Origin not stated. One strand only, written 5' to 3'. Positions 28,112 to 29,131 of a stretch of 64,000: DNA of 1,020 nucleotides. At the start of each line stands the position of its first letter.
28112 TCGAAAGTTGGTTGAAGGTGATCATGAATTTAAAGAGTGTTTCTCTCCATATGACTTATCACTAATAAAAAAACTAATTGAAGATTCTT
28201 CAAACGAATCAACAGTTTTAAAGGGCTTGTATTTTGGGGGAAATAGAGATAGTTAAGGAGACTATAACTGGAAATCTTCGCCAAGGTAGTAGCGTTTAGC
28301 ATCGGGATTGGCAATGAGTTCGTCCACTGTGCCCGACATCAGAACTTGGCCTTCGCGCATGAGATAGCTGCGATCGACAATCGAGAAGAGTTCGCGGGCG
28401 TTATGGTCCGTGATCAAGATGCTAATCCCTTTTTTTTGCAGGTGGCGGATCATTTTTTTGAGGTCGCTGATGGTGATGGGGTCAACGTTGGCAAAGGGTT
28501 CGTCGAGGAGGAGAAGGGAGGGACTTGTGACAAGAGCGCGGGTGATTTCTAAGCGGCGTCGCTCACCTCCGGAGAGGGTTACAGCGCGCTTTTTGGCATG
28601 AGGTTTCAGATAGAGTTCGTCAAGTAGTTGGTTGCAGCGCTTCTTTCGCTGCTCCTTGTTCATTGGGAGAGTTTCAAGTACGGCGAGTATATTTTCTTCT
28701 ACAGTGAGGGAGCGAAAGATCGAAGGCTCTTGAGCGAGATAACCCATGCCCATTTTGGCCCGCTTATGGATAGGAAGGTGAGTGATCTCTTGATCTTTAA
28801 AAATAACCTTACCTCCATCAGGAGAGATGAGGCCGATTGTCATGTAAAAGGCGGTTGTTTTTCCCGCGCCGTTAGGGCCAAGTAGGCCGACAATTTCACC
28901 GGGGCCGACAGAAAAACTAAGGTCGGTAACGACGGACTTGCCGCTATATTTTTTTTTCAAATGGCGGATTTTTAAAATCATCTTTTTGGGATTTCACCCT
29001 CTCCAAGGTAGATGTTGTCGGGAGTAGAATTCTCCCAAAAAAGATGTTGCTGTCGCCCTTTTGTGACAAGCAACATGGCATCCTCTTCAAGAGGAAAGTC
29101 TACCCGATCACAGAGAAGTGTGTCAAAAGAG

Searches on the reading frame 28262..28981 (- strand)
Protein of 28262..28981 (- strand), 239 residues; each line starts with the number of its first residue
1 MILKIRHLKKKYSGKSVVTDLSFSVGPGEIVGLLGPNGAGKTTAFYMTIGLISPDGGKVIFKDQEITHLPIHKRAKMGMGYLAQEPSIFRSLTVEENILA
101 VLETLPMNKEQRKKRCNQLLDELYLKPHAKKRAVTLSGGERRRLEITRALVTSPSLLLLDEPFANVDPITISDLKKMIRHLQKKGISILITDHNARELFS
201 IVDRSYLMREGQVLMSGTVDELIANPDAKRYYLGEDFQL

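Call 43: search_protein_families(library=pfam, proteins=[window:28262-28981:-], max_evalue=0.001)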
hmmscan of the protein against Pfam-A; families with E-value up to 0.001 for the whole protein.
window:28262-28981:- (239 aa): 2 families
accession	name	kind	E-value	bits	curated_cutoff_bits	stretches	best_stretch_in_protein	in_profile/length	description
PF00005.33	ABC_tran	-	3.8e-34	118.7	25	1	19-164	2-137/137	ABC transporter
PF13304.12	AAA_21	-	5e-05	24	27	0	147-194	249-299/304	AAA domain, putative AbiEii toxin, Type IV TA system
